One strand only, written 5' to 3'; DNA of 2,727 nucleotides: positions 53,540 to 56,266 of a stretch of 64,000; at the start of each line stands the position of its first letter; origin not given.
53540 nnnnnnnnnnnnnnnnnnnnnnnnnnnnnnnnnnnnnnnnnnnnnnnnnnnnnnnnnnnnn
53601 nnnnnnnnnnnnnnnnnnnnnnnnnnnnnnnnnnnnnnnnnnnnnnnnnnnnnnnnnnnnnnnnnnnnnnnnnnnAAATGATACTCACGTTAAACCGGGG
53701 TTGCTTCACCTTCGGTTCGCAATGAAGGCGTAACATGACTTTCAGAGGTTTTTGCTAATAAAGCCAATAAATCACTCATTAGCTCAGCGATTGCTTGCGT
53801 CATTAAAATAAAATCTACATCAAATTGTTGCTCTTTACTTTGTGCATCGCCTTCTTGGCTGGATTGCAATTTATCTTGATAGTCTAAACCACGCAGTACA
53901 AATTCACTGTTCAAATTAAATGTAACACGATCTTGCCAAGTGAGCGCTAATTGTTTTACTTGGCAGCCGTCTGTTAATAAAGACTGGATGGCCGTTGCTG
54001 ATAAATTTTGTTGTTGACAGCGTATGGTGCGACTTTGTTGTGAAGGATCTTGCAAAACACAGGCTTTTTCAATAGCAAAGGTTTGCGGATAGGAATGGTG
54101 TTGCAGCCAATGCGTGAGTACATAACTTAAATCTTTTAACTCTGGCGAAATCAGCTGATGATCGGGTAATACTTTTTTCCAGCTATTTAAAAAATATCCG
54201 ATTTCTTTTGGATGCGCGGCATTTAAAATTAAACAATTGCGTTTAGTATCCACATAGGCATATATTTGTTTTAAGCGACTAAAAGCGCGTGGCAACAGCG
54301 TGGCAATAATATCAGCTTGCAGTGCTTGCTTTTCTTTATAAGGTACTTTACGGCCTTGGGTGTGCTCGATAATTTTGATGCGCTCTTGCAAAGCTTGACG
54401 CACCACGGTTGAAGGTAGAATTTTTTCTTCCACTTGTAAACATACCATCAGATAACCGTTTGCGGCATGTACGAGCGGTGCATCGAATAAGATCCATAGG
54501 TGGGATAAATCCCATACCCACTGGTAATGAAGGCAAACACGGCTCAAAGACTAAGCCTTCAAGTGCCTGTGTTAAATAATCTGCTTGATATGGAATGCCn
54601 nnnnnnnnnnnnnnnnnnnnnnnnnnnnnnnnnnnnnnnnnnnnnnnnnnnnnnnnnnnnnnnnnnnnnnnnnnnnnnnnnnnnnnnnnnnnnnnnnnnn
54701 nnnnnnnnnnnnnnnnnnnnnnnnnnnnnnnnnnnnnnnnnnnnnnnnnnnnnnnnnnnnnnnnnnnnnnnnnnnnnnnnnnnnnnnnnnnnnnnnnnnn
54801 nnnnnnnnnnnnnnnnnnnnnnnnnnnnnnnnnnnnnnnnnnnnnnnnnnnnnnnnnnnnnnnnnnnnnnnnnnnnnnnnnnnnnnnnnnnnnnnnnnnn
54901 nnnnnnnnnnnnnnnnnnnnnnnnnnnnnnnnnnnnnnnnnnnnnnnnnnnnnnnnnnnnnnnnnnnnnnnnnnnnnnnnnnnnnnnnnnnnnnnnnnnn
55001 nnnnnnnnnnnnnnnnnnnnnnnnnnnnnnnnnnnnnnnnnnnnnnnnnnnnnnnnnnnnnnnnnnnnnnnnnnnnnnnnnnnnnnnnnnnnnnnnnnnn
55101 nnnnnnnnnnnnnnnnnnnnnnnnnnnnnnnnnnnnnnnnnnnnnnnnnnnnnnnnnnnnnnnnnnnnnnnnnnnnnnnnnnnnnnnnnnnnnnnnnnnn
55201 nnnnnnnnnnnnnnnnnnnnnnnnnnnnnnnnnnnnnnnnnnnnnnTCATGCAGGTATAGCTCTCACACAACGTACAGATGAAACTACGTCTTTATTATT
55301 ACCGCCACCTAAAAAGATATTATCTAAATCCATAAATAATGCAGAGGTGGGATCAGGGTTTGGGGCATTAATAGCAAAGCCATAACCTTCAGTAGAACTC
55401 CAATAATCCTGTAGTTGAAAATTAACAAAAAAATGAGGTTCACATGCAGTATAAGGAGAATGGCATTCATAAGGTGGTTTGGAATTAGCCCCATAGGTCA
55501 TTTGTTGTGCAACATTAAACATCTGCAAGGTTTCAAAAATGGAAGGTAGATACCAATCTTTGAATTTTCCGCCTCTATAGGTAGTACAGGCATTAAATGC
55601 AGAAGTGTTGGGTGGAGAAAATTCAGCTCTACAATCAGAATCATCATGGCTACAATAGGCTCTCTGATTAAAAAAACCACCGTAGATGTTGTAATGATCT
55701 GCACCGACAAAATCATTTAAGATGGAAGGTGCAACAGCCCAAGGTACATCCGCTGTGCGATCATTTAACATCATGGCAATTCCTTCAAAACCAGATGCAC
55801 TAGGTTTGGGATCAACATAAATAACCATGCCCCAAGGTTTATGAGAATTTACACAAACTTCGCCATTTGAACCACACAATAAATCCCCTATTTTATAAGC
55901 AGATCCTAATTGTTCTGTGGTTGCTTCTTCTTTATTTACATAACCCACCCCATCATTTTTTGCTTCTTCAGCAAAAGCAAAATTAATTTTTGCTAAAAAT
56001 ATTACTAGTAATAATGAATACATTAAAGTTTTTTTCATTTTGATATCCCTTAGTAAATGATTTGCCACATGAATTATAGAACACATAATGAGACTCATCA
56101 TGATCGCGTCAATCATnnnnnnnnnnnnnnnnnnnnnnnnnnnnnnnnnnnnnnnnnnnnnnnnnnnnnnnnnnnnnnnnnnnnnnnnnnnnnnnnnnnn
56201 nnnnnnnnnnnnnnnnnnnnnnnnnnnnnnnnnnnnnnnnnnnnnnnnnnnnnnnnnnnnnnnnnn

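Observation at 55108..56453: Intact tRNA-Lys(CUU) and a degenerate partial tRNA-Lys copy bracket a 1.2-kb insert carrying DUF1566 (Lcl-like) genes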

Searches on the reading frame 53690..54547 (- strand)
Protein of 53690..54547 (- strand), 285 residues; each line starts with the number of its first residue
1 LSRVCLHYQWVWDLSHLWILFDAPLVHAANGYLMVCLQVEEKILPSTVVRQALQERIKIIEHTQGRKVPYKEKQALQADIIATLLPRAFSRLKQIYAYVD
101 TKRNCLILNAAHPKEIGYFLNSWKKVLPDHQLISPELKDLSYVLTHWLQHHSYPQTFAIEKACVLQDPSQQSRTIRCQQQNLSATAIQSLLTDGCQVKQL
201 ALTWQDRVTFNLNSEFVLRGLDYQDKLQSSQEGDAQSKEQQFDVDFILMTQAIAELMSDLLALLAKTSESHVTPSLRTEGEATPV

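Call 7: search_protein_families(library=pfam, proteins=[window:53690-54547:-], max_evalue=0.01)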
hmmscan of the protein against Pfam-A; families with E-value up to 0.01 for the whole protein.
window:53690-54547:- (285 aa): 1 family
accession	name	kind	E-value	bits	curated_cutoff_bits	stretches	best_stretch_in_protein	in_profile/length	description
PF04381.17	RdgC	-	2.9e-67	227.5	25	1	24-265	53-296/298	Putative exonuclease, RdgC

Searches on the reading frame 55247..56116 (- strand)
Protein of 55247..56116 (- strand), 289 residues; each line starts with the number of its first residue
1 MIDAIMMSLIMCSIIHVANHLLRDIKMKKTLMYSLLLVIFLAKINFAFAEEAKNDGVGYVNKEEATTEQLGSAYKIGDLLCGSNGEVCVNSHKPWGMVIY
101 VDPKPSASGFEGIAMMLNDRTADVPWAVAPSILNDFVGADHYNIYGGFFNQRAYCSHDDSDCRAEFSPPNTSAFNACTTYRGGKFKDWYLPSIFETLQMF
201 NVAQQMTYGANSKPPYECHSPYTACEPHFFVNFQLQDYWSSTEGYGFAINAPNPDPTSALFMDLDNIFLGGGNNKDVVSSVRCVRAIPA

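Call 7: search_protein_families(library=pfam, proteins=[window:55247-56116:-], max_evalue=0.01)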
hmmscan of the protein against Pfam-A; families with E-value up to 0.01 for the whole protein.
window:55247-56116:- (289 aa): 2 families
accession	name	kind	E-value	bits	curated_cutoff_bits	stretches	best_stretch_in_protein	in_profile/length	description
PF07603.17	Lcl_C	-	5.9e-06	27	34.9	1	170-285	24-117/117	Lcl C-terminal domain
PF03032.20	FSAP_sig_propep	-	0.00066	20.1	27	1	31-59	3-31/46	Frog skin active peptide family signal and propeptide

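Call 16: find_homologous_proteins(query=window:55250-56038:-, max_evalue=0.001)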
Query seq(263 aa) (263 aa): 4 proteins with E <= 0.001 among 178 candidates.
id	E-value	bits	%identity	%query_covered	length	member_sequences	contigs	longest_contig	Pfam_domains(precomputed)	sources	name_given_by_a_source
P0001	2.2e-182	623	100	100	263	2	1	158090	PF07603.18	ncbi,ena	-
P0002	1.6e-106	374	72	83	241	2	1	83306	PF07603.18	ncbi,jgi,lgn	-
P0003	6.0e-52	195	47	84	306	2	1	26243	PF07603.18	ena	-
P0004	8.1e-28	116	36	82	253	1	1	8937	-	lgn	-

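Call 17: find_encoding_contigs(protein=P0002, flank=10000, max_places=4)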
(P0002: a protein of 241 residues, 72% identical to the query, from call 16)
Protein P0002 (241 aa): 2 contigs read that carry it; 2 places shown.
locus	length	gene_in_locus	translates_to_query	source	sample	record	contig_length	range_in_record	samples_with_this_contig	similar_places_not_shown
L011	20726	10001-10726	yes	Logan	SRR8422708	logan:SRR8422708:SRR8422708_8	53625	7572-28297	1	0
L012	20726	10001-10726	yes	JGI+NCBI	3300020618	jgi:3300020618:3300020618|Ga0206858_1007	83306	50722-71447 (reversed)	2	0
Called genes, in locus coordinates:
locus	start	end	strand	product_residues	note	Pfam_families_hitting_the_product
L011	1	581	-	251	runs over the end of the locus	PF02569:Pantoate_ligase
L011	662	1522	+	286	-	PF00126:HTH_1, PF03466:LysR_substrate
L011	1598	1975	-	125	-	PF02537:CRCB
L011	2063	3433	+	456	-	PF13520:AA_permease_2, PF00324:AA_permease, PF13906:AA_permease_C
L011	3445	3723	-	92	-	-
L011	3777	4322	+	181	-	PF13563:2_5_RNA_ligase2, PF02834:LigT_PEase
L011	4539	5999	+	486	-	-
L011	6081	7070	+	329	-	-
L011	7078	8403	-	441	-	PF27087:LRR_TMOD-LMOD (weak)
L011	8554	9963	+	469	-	-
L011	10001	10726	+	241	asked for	PF07603:Lcl_C (weak)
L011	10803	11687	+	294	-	-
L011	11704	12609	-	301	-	-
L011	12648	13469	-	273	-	PF01784:DUF34_NIF3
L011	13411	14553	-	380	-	PF22807:TrAA12 (weak), PF23500:DUF7133, PF07995:GSDH, PF22807:TrAA12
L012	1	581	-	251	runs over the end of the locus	PF02569:Pantoate_ligase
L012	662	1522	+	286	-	PF00126:HTH_1, PF03466:LysR_substrate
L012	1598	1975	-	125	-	PF02537:CRCB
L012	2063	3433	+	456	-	PF13520:AA_permease_2, PF00324:AA_permease, PF13906:AA_permease_C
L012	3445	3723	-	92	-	-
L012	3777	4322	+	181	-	PF13563:2_5_RNA_ligase2, PF02834:LigT_PEase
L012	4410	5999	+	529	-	-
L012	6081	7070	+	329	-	-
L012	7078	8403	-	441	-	PF27087:LRR_TMOD-LMOD (weak)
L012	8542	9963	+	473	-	-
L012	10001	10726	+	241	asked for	PF07603:Lcl_C (weak)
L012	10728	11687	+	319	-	-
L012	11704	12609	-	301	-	-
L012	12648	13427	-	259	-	PF01784:DUF34_NIF3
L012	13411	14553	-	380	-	PF22807:TrAA12 (weak), PF23500:DUF7133, PF07995:GSDH, PF22807:TrAA12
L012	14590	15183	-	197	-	-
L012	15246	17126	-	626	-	PF14441:OTT_1508_deam (weak)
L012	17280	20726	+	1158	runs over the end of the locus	-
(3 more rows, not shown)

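Call 18: find_encoding_contigs(protein=P0003, flank=10000, max_places=4)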
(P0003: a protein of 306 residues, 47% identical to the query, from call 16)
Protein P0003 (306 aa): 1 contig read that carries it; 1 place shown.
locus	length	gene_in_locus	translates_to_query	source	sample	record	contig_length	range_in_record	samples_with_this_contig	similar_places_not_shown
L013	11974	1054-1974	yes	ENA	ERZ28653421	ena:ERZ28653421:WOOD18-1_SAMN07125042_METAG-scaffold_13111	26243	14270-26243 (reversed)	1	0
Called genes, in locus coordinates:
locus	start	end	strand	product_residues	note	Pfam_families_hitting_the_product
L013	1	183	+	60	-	?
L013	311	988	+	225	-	PF13505:OMP_b-brl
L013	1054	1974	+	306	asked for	PF07603:Lcl_C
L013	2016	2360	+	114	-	PF22296:bAvd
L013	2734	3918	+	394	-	PF00078:RVT_1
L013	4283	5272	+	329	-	PF00589:Phage_integrase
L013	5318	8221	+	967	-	PF13700:DUF4158, PF01526:DDE_Tnp_Tn3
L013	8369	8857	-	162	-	-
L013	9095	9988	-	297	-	PF02481:DNA_processg_A, PF18306:LDcluster4 (faint)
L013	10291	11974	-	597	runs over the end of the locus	PF10088:DUF2326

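Call 19: find_encoding_contigs(protein=P0004, flank=10000, max_places=4)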
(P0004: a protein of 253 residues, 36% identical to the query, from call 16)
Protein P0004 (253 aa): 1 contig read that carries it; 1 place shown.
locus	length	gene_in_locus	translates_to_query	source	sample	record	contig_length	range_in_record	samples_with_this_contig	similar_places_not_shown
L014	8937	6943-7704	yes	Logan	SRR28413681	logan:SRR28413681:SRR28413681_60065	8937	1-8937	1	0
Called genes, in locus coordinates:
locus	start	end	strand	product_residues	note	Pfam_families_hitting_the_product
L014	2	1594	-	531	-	?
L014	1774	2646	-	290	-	PF00753:Lactamase_B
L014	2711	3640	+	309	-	PF02574:S-methyl_trans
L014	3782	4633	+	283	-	PF00561:Abhydrolase_1 (weak), PF12697:Abhydrolase_6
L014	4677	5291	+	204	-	PF12535:Nudix_N, PF00293:NUDIX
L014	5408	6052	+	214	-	-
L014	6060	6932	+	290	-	PF07603:Lcl_C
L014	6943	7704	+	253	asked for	-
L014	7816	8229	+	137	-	PF04828:GFA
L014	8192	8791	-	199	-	PF13302:Acetyltransf_3, PF00583:Acetyltransf_1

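Call 51: find_related_loci(query=A5, collection=metagenome_contigs, flank=10000)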
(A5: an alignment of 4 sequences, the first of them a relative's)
Query A5 (263 aa) in metagenome_contigs; peptide patterns used: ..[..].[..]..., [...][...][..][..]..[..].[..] (x = any residue, [..] = any of these).
121 stretches matched a pattern; 1 encode a relative of the query (tblastn E <= 1e-3); 1 distinct loci.
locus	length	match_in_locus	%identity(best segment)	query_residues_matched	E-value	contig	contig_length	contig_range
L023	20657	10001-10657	72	44-262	3e-110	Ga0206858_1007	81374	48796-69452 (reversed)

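Call 52: find_related_loci(query=A5, collection=viral_contigs, flank=10000)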
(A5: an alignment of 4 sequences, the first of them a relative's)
Query A5 (263 aa) in viral_contigs; peptide patterns used: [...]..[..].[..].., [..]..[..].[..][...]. (x = any residue, [..] = any of these).
66 stretches matched a pattern, but none encodes a relative of the query by tblastn (E <= 1e-3).

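Call 57: search_protein_families(library=pfam, alignment_id=A5, max_evalue=0.01)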
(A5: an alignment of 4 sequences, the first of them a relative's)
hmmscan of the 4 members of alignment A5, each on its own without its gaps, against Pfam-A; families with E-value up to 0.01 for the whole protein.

A. member 1, P0001 (263 aa): 2 families
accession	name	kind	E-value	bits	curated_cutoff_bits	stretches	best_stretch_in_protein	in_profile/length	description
PF07603.17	Lcl_C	-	4.6e-06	27.3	34.9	1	144-259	24-117/117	Lcl C-terminal domain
PF03032.20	FSAP_sig_propep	-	0.00063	20.2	27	1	5-33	3-31/46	Frog skin active peptide family signal and propeptide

B. families by the number of members that match (of 4 scanned): 2 families
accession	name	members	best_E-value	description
PF07603.17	Lcl_C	4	8.8e-10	Lcl C-terminal domain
PF03032.20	FSAP_sig_propep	1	0.00063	Frog skin active peptide family signal and propeptide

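Call 61: search_protein_representatives(alignment_id=A5)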
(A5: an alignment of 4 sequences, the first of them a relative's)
Query: 4 sequences, 274 profile positions. Proteins with E-value up to 0.001 (for the whole library): 275; up to 1e-10: 19; up to 1e-30: 10. The best 150 are listed.
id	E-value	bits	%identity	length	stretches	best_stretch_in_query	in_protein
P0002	6.7e-122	422.5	-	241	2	59-274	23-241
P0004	3.9e-108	377.4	-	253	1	1-272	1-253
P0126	5.0e-72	258.9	-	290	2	31-274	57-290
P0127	9.0e-69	248.2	-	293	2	30-273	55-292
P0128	9.7e-44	166.1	-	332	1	22-238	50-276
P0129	3.8e-43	164.2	-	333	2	18-274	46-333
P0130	1.4e-38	149.2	-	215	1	61-272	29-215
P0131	1.8e-36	142.3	-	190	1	80-272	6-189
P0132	6.6e-36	140.5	-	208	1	80-271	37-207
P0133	1.6e-33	132.6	-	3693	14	141-200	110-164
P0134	5.6e-17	78.4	-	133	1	39-138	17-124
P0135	5.6e-16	75.1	-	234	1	31-270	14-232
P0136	1.5e-12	63.8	-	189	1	101-271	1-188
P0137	6.3e-12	61.8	-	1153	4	83-192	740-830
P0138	1.0e-11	61.1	-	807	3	158-273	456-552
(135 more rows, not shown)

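Call 69: search_dna_similar(query=P0001, collection=plasmids, mode=protein, max_evalue=0.001, max_rows=10)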
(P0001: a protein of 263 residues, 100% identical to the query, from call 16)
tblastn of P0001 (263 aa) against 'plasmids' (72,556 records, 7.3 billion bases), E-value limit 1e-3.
No match.

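Call 70: search_dna_similar(query=P0001, collection=phages, mode=protein, max_evalue=0.001, max_rows=10)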
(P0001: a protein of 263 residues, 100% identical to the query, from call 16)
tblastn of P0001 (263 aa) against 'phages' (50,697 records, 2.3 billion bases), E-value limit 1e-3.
No match.

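Call 71: search_solved_structures(query=A5, max_evalue=1, show_alignments=1)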
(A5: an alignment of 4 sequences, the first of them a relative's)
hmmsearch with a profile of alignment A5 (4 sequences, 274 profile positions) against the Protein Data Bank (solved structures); distinct sequences matched with E-value up to 1: 0.

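Call 77: predict_structure(alignment_id=A5)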
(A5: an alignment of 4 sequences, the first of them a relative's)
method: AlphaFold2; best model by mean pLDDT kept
length: 263 residues; sequences in the alignment: 4
mean_pLDDT: 33.3   pTM: 0.28
mean pLDDT of the five models: 33.3, 32.3, 30.6, 29.2, 29.0
residues with pLDDT >= 90: 0; 70-90: 0; 50-70: 14; < 50: 249
segments of 3 or more residues with pLDDT < 50: 15-263
pLDDT, mean of each block of 10 residues (from residue 1): 58 45 28 28 36 43 40 35 31 26 29 24 27 33 32 32 41 34 29 35 29 26 30 36 25 36 30
secondary structure, 60 per line:
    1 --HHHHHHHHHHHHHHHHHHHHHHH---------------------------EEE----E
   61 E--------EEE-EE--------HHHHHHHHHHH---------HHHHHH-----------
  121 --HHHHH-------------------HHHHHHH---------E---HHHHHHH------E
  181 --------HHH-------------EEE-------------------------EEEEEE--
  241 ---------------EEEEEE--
elements in order: H3-25 E53-55 E70-72 H84-94 H104-109 H123-127 H147-153 H167-173 E205-207 E233-238 E256-261

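Call 88: list_cluster_members(proteins=[P0001, P0005, P0002, P0006])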
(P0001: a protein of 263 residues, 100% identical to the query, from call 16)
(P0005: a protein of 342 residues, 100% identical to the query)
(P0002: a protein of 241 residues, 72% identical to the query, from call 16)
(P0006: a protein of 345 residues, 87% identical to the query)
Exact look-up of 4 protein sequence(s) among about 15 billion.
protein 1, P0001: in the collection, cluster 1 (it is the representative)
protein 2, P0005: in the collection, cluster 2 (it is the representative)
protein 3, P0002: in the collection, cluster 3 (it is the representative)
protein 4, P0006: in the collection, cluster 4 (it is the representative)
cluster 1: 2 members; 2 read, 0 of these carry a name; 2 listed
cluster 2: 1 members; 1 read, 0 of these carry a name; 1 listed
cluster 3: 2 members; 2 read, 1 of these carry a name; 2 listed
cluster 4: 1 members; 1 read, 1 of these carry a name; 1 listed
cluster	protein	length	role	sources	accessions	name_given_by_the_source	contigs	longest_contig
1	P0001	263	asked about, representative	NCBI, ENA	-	-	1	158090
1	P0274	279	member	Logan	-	-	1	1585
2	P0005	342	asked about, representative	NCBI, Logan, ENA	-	-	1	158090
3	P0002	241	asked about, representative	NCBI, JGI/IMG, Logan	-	-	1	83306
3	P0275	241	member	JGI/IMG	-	hypothetical protein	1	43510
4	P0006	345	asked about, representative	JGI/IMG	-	glycine oxidase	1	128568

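Call 89: find_encoding_contigs(protein=P0274, flank=10000, max_places=4)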
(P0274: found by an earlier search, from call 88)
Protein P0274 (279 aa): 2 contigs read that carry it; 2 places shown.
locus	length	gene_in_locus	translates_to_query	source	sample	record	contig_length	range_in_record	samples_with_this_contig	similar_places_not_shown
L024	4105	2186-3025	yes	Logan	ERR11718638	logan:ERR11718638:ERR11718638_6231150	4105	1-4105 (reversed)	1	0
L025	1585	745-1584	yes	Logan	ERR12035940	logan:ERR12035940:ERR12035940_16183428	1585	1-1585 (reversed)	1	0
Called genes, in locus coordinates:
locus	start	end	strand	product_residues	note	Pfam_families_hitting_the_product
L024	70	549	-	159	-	PF12796:Ank_2, PF00023:Ank (faint), PF13606:Ank_3 (faint)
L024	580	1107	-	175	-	-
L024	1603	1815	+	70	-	PF01402:RHH_1 (weak), PF05509:TraY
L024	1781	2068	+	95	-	PF05016:ParE_toxin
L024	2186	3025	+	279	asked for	PF07603:Lcl_C (weak)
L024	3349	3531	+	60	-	-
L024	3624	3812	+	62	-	PF04381:RdgC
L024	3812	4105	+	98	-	?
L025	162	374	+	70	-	PF01402:RHH_1 (weak), PF05509:TraY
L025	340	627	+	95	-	PF05016:ParE_toxin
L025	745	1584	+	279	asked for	PF07603:Lcl_C (weak)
